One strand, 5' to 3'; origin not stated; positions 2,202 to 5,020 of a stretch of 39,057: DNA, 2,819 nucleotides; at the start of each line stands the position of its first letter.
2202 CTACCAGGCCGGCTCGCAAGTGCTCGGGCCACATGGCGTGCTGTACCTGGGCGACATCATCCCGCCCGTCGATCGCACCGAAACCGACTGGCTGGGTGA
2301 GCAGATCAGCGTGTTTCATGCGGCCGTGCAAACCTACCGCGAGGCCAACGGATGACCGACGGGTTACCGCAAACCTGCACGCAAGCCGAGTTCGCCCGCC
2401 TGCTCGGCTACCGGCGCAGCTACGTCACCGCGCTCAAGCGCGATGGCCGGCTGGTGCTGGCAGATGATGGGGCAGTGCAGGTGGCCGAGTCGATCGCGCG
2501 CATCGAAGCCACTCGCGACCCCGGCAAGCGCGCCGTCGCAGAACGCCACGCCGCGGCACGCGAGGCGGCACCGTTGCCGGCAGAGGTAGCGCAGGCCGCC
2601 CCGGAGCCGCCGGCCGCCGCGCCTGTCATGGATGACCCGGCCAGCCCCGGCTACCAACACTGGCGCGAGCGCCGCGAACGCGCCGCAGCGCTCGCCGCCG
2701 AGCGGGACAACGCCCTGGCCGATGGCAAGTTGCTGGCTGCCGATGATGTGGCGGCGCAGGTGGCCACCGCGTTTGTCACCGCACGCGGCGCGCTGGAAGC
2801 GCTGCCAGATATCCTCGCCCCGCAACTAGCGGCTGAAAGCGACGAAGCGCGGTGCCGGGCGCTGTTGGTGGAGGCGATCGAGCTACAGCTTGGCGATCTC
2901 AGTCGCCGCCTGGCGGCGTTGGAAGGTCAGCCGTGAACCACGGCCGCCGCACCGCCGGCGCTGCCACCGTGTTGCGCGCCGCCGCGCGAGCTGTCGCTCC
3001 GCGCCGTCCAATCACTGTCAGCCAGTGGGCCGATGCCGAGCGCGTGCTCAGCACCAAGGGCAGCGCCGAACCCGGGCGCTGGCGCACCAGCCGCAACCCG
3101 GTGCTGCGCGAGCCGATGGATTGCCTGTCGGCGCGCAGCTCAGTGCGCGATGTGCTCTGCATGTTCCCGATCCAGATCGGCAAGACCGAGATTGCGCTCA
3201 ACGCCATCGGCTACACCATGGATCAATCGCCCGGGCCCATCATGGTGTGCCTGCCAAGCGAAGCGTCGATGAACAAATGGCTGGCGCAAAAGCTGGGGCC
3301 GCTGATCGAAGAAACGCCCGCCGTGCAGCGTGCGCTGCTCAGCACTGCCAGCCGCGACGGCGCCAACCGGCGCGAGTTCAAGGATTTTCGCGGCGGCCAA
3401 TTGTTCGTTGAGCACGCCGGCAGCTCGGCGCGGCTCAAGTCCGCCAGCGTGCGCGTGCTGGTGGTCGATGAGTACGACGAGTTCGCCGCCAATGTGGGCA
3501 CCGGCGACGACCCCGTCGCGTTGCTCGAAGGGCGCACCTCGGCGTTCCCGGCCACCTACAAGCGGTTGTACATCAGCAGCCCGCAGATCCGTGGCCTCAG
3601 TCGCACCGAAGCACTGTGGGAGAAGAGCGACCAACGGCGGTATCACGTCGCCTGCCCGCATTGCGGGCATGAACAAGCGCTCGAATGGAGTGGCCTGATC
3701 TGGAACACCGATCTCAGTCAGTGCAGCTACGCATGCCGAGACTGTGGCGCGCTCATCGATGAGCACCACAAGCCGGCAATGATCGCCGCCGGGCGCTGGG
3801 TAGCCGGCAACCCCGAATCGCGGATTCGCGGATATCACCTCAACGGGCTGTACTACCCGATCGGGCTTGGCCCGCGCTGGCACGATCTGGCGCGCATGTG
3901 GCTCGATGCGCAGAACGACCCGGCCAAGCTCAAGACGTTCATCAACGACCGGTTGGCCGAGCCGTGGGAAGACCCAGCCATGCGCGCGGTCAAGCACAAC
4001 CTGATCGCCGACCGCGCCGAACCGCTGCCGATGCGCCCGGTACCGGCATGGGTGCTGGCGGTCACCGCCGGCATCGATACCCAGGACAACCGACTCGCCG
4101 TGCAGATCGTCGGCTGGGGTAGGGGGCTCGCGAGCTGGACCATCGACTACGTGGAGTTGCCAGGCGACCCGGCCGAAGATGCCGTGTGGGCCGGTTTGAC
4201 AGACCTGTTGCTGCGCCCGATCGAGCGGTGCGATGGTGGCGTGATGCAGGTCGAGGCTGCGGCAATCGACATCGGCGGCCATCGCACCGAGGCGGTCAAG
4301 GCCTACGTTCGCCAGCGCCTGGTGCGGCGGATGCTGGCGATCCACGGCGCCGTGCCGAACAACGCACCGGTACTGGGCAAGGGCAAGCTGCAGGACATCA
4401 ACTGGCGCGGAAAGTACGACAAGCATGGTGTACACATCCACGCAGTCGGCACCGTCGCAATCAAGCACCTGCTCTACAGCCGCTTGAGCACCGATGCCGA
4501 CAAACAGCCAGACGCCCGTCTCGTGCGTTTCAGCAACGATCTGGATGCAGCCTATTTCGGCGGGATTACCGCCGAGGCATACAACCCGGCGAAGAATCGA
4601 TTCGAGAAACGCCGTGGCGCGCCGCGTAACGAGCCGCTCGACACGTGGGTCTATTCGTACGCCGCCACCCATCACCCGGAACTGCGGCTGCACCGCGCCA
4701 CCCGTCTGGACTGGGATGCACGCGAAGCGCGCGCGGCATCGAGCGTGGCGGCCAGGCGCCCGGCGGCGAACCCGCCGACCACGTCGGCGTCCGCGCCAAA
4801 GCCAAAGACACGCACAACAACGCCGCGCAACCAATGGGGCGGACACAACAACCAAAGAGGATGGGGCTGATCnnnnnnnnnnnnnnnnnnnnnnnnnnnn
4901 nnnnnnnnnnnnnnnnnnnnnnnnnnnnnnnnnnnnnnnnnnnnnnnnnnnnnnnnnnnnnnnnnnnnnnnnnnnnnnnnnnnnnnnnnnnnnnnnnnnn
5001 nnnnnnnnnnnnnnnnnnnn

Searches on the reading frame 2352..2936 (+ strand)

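Call 8: search_protein_families(library=pfam, proteins=[window:2352-2936:+], max_evalue=0.01)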
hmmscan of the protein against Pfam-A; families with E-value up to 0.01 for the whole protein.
window:2352-2936:+ (194 aa): 0 families

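Call 24: search_protein_families(library=phrogs, proteins=[window:2352-2936:+], max_evalue=0.01)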
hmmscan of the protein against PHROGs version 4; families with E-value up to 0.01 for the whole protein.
window:2352-2936:+ (194 aa): 2 families
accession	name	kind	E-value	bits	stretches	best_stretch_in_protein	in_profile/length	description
phrog_57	-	head and packaging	3.9e-26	93.1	1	7-190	11-176/199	terminase small subunit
phrog_141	-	head and packaging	0.0036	17.7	1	79-160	56-137/183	terminase small subunit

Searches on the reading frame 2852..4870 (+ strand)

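Call 8: search_protein_families(library=pfam, proteins=[window:2852-4870:+], max_evalue=0.01)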
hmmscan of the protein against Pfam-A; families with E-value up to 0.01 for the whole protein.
window:2852-4870:+ (672 aa): 4 families
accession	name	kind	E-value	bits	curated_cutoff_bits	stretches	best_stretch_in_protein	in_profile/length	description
PF05876.18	GpA_ATPase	-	4.2e-85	285.8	25.6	1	71-316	1-247/247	Phage terminase large subunit gpA, ATPase domain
PF20454.4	GpA_nuclease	-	2.4e-83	280.1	22.5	1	325-615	1-291/294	Terminase large subunit gpA, endonuclease domain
PF14354.12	Lar_restr_allev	-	0.0012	19.5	28.6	1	267-316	5-54/58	Restriction alleviation protein Lar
PF00270.35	DEAD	-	0.0023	18.1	26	1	97-220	13-137/167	DEAD/DEAH box helicase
